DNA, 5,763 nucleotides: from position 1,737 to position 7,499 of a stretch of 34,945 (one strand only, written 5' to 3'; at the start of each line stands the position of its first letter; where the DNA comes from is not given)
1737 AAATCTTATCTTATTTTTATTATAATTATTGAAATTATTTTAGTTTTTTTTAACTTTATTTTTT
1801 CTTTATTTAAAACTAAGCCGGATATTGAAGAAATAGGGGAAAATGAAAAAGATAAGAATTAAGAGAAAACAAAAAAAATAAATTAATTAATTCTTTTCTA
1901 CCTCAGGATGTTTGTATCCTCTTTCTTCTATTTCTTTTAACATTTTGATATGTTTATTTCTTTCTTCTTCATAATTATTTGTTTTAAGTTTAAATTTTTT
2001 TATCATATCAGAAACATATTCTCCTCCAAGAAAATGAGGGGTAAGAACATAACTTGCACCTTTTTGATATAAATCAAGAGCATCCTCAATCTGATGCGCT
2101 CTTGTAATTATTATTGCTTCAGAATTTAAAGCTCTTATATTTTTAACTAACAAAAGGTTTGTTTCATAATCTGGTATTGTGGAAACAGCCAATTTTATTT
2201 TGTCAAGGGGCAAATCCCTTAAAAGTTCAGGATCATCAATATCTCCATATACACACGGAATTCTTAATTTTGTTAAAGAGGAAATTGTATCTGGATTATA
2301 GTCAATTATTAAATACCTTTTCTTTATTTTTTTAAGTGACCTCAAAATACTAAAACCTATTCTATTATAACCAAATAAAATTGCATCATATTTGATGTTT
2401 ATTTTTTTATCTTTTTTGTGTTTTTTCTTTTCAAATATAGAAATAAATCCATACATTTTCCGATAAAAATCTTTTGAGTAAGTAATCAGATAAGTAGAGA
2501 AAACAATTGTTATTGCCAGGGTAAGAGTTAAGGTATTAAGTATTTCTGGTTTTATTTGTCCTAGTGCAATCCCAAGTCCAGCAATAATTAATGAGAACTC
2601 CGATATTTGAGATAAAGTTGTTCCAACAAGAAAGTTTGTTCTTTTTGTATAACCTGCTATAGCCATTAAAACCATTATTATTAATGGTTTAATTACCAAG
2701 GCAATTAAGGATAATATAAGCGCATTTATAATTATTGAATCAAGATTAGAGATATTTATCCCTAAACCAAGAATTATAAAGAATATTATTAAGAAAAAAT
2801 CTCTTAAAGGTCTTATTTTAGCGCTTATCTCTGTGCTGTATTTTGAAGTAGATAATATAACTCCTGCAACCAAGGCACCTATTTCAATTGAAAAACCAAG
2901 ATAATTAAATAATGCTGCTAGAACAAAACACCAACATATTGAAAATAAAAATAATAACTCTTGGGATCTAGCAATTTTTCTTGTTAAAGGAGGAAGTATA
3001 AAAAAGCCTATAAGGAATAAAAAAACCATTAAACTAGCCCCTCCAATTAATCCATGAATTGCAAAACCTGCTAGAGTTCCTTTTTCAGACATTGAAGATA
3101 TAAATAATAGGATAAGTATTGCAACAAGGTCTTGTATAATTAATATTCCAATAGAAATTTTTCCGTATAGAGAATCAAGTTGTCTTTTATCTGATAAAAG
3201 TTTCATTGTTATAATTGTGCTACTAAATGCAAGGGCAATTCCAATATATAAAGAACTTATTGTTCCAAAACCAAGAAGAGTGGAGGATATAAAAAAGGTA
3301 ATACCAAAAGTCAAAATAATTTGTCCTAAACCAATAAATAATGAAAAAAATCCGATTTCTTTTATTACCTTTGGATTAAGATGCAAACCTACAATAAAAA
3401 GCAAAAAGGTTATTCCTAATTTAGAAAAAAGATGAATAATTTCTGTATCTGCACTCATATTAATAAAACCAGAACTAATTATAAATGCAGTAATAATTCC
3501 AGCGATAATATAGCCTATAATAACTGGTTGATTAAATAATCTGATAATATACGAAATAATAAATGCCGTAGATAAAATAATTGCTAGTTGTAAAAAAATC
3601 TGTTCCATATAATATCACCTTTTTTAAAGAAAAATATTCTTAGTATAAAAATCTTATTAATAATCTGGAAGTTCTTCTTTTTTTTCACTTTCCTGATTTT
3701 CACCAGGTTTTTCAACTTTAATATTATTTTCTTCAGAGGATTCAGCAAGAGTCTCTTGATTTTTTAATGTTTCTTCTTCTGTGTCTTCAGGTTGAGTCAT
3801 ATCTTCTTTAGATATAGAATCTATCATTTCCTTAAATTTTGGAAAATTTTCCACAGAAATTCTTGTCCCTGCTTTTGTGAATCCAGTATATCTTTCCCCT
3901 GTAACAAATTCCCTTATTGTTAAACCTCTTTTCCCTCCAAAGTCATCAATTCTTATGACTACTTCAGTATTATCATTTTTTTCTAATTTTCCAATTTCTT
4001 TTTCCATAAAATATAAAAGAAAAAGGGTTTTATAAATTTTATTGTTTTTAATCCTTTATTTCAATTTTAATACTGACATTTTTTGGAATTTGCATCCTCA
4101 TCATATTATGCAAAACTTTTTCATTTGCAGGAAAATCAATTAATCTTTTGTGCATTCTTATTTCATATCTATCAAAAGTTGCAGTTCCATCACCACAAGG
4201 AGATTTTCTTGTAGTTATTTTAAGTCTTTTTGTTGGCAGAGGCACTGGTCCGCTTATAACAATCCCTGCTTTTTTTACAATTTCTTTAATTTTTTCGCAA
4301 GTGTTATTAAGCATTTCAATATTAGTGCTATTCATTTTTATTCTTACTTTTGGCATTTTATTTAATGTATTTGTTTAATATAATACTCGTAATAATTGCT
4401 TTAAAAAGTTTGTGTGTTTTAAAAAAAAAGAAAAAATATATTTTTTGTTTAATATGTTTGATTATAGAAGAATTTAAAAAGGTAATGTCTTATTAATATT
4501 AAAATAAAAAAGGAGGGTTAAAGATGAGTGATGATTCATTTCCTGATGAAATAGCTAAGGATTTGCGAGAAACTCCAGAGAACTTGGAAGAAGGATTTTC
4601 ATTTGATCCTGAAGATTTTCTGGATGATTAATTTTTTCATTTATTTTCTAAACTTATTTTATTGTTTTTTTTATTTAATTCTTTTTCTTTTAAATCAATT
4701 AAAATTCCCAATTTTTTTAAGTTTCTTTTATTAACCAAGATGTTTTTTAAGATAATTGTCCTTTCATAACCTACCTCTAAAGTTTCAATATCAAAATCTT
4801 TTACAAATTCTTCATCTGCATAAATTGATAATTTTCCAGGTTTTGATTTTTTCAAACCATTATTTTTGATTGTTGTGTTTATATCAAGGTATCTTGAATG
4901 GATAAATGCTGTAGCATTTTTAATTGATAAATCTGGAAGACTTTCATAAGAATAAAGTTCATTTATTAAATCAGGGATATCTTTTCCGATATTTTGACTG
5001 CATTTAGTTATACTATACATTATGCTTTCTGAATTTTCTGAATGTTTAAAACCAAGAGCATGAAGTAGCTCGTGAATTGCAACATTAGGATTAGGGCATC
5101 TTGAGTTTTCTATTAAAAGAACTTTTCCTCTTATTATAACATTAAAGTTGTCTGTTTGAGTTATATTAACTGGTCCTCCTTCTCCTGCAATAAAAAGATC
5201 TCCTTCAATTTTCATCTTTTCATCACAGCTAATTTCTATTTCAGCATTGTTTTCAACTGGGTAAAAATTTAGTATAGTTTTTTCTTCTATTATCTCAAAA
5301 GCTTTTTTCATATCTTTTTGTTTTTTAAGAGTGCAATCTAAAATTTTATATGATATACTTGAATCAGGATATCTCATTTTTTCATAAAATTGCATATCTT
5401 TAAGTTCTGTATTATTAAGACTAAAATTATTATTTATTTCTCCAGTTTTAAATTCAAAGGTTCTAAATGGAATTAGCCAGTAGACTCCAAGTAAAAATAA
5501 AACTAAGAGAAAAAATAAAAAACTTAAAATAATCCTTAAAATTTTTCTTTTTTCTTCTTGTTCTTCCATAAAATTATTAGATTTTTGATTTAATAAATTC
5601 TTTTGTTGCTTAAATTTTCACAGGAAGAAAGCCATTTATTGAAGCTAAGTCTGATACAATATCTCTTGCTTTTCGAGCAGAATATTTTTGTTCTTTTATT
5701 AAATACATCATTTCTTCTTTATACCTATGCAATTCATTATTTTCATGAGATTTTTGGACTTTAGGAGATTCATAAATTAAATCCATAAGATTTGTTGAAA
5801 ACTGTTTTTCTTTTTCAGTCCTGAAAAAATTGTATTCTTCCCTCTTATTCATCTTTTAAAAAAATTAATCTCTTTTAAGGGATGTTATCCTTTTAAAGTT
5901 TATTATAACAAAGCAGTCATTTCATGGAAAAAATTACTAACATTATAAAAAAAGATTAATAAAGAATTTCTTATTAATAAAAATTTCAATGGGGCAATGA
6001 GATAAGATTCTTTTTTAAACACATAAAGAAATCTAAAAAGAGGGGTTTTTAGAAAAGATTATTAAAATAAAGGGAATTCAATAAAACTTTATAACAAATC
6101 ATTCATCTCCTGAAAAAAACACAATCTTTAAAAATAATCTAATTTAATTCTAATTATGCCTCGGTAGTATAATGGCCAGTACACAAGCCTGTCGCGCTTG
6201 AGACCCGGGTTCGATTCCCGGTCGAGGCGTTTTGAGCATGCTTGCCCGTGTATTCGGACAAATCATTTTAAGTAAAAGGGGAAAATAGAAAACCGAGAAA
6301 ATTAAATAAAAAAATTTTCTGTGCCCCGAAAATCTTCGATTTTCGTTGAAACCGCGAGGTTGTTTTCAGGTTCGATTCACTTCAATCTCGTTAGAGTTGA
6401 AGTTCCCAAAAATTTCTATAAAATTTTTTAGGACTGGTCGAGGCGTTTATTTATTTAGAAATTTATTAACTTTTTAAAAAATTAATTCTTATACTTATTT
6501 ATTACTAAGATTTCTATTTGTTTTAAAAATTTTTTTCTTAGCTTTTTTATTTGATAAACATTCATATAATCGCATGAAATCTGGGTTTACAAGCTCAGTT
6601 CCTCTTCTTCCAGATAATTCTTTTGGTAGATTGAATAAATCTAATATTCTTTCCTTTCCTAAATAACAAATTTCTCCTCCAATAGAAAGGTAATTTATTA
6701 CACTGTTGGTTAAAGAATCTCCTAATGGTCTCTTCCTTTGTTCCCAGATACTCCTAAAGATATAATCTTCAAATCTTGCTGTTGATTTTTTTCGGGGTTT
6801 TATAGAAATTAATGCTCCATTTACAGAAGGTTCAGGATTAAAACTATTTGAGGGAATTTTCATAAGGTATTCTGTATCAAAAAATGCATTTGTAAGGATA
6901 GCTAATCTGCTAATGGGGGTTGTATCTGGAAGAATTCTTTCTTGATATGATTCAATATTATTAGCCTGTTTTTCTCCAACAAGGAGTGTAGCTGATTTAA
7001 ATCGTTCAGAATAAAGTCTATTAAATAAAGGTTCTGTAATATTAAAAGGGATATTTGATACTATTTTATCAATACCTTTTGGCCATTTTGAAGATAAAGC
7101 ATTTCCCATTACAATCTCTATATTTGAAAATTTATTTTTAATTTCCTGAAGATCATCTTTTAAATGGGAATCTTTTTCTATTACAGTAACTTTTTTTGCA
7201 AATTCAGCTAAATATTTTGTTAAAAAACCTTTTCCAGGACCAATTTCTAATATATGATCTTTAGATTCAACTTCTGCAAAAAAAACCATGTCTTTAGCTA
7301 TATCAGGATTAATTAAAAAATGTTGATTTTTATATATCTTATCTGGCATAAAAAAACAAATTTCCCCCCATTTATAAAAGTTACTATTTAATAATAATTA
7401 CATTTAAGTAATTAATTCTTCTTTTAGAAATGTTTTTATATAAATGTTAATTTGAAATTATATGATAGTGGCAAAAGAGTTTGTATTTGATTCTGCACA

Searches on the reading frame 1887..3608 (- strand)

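Call 8: search_protein_families(library=pfam, proteins=[window:1887-3608:-], max_evalue=0.001)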
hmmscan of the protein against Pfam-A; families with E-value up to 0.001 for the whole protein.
window:1887-3608:- (573 aa): 2 families
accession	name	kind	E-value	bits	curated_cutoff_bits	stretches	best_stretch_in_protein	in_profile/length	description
PF00999.27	Na_H_Exchanger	-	5.7e-52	177.3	26.2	1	13-372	2-371/375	Sodium/hydrogen exchanger, transmembrane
PF02254.24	TrkA_N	-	1.5e-22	80.5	23.8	1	410-524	2-116/116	TrkA-N domain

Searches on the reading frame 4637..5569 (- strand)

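Call 8: search_protein_families(library=pfam, proteins=[window:4637-5569:-], max_evalue=0.001)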
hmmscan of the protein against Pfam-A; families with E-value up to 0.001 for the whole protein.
window:4637-5569:- (310 aa): 3 families
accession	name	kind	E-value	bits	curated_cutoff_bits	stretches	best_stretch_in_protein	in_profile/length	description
PF00413.30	Peptidase_M10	-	1.3e-09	38.6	24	1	82-192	22-140/159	Matrixin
PF07705.17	CARDB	-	2.6e-07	31.2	22.7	1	212-305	2-99/101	CARDB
PF01400.30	Astacin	-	3.9e-07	30.4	22.5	0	155-181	73-99/189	Astacin (Peptidase family M12A)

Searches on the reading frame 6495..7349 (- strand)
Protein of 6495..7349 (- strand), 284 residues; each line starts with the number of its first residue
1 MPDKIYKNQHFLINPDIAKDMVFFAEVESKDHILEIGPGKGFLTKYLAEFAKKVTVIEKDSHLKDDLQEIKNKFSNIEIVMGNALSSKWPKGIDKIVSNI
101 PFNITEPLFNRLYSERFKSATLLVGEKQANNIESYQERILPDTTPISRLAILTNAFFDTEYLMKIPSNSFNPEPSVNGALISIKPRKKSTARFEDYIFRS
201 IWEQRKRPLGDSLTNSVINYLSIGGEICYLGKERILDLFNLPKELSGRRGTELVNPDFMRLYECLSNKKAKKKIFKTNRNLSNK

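Call 8: search_protein_families(library=pfam, proteins=[window:6495-7349:-], max_evalue=0.001)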
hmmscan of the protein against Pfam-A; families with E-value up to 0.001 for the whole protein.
window:6495-7349:- (284 aa): 2 families
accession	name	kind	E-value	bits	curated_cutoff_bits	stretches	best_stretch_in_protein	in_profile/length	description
PF00398.26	RrnaAD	-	2.6e-38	132.1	24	1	8-215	9-225/263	Ribosomal RNA adenine dimethylase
PF05175.20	MTS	-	0.00018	21.7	23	1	29-114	31-120/170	Methyltransferase small domain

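Call 27: search_solved_structures(query=window:6495-7349:-, max_evalue=0.00001)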
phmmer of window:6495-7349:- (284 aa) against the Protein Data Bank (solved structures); distinct sequences matched with E-value up to 0.00001: 34.
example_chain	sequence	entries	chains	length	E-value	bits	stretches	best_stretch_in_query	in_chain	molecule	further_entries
8x3w_A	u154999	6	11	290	1.5e-30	109.8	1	8-217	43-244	Probable ribosomal RNA small subunit methyltransferase A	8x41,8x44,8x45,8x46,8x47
8x4g_A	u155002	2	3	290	4e-30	108.4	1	8-217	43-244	Probable ribosomal RNA small subunit methyltransferase A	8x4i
8x4o_A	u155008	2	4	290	7.6e-30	107.5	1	8-217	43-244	Probable ribosomal RNA small subunit methyltransferase A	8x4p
8x4l_A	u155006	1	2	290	1.9e-29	106.2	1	8-217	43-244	Probable ribosomal RNA small subunit methyltransferase A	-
3grr_A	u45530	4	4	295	1.7e-25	93.2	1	8-216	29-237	Dimethyladenosine transferase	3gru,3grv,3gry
3fyc_A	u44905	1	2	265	1.9e-25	93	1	9-216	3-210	Probable dimethyladenosine transferase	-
3fyd_A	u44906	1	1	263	3e-25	92.4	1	10-216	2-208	Probable dimethyladenosine transferase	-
2h1r_A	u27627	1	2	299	2.7e-23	86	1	6-223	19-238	Dimethyladenosine transferase, putative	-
6ifw_A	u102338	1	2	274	1.1e-17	67.6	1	5-240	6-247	Ribosomal RNA small subunit methyltransferase A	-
1zq9_A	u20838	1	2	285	1.5e-17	67.1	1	8-217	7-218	Probable dimethyladenosine transferase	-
6w6c_A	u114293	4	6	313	2e-17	66.7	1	8-216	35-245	Probable dimethyladenosine transferase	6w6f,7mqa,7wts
6ifs_A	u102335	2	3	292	3.1e-17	66.1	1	8-224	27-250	Ribosomal RNA small subunit methyltransferase A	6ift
7v2l_W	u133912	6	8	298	3.3e-17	66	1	8-224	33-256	Ribosomal RNA small subunit methyltransferase A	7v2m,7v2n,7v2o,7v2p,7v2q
3tqs_A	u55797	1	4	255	6.5e-17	65.1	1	6-214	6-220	Ribosomal RNA small subunit methyltransferase A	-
6rbd_y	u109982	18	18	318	3.6e-16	62.6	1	8-212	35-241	Dimethyladenosine transferase | rRNA adenine N(6)-methyltransferase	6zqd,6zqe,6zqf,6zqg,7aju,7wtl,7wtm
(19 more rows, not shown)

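Call 67: find_related_loci(query=A2, collection=metagenome_contigs, flank=10000)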
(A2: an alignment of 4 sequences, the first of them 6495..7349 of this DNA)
Query A2 (284 aa) in metagenome_contigs; peptide patterns used: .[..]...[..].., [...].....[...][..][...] (x = any residue, [..] = any of these).
275 stretches matched a pattern; 18 encode a relative of the query (tblastn E <= 1e-3); 18 distinct loci.
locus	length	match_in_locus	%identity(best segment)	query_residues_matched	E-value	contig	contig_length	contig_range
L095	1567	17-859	62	1-282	3e-132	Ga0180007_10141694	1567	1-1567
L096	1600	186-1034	46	1-281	1e-85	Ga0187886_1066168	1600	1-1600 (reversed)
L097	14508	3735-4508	43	8-272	6e-64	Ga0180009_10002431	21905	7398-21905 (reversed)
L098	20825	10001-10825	40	1-279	6e-59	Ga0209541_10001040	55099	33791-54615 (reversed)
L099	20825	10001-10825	40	1-279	6e-59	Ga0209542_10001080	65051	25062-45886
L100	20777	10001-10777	41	8-272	1e-58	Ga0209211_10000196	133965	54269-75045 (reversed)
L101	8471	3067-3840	40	8-272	3e-57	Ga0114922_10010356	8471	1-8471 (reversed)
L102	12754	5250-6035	40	2-269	3e-55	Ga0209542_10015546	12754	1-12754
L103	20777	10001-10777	39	8-272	3e-53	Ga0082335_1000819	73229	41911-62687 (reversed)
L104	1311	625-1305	43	3-239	4e-55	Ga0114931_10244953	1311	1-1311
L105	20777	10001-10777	38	8-272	2e-48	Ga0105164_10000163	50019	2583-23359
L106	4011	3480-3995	45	8-188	7e-47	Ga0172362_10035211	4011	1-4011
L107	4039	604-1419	36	1-279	8e-44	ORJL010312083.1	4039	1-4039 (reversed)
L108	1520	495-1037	32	8-186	9e-24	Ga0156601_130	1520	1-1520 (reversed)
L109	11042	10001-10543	32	8-186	2e-23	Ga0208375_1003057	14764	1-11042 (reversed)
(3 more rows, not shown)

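Call 86: search_protein_families(library=ncbifam, proteins=[window:6495-7349:-], max_evalue=0.00001)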
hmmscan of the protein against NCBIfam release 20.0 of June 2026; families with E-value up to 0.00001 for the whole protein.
window:6495-7349:- (284 aa): 21 families
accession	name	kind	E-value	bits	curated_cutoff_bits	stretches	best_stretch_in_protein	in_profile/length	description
TIGR00755.1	ksgA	equivalog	3.5e-43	147.8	171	1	9-263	9-254/256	16S rRNA (adenine(1518)-N(6)/adenine(1519)-N(6))-dimethyltransferase RsmA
NF000499.2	Erm23S_rRNA_broad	equivalog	4.6e-38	131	212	1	8-195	2-182/244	23S ribosomal RNA methyltransferase Erm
NF011486.0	PRK14896.1-1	equivalog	9e-23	80.7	450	1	7-215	26-235/284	16S ribosomal RNA methyltransferase A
NF000337.1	erm_SHROVE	exception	3.4e-22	79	320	1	8-189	7-182/248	ErmE/ErmH/ErmO/ErmR family 23S rRNA (adenine(2058)-N(6))-methyltransferase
NF012223.0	erm_F_23S_MT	exception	6.3e-22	78.2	575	1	6-187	10-185/266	23S rRNA (adenine(2058)-N(6))-methyltransferase Erm(F)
NF000077.1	Erm42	exception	3.8e-21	75.6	600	1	5-180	16-186/303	23S rRNA (adenine(2058)-N(6))-methyltransferase Erm(42)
NF012222.1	erm_A_23S_MT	exception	3.6e-20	72.5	475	1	8-191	9-183/243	23S rRNA (adenine(2058)-N(6))-methyltransferase Erm(A)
NF012220.1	erm_B_23S_MT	exception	1.5e-16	60.7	525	1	4-184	4-176/245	23S rRNA (adenine(2058)-N(6))-methyltransferase Erm(B)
NF045543.1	erm_G_23S_MT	exception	7.8e-15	55.3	515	1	9-193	10-191/244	23S rRNA (adenine(2058)-N(6))-methyltransferase Erm(G)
NF012219.1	erm_C_23S_MT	exception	2e-14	53.8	530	1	5-195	6-187/244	23S rRNA (adenine(2058)-N(6))-methyltransferase Erm(C)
NF000411.1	Erm45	exception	3.6e-14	53.2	525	1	4-184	4-176/245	23S rRNA (adenine(2058)-N(6))-methyltransferase Erm(45)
NF000412.1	Erm43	exception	1.1e-13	51.2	500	1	17-188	18-181/243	23S rRNA (adenine(2058)-N(6))-methyltransferase Erm(43)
NF011489.0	PRK14896.1-5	equivalog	4.8e-13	49.2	236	1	8-207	4-178/217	16S ribosomal RNA methyltransferase A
NF042988.1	Erm46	exception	5.5e-12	45.5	503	1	10-188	14-182/255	23S rRNA (adenine(2058)-N(6))-methyltransferase Erm(46)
NF042938.1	Erm55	exception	5.5e-11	42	525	1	9-187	13-181/270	23S rRNA (adenine(2058)-N(6))-methyltransferase Erm(55)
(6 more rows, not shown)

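Call 87: search_protein_families(library=padloc, proteins=[window:6495-7349:-], max_evalue=0.001)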
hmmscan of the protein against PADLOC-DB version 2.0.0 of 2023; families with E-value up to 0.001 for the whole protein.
window:6495-7349:- (284 aa): 1 family
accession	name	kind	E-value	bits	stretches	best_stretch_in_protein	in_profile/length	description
PDLC04134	mad2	-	5.5e-18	63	1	7-189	269-449/492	mads_2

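Call 88: search_protein_families(library=pfam, proteins=[L098:12339-13604:+, L098:9998-10873:+, L098:7328-8299:+], max_evalue=0.01)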
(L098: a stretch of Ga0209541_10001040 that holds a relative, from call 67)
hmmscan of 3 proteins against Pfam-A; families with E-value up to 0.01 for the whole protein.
L098:12339-13604:+ (422 aa): 1 family
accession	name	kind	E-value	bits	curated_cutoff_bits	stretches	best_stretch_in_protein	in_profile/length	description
PF06508.19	QueC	-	1.3e-39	136.4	22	1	178-387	3-209/210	Queuosine biosynthesis protein QueC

L098:9998-10873:+ (292 aa): 4 families
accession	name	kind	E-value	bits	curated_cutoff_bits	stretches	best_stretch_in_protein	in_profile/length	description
PF00398.26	RrnaAD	-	4.3e-39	134.6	24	1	12-218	7-230/263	Ribosomal RNA adenine dimethylase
PF13649.12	Methyltransf_25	-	2.9e-05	25.1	27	1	39-103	1-70/97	Methyltransferase domain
PF08241.18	Methyltransf_11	-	0.0049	17.9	21.2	1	40-96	1-57/95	Methyltransferase domain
PF02390.23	Methyltransf_4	-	0.0079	16.1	24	0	37-93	3-63/173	Putative methyltransferase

L098:7328-8299:+ (324 aa): 1 family
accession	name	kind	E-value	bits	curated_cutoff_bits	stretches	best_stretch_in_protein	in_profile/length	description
PF01861.22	BpsA_C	-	4.4e-43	147.7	27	1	107-288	5-187/243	Branched-chain polyamine synthase A C-terminal domain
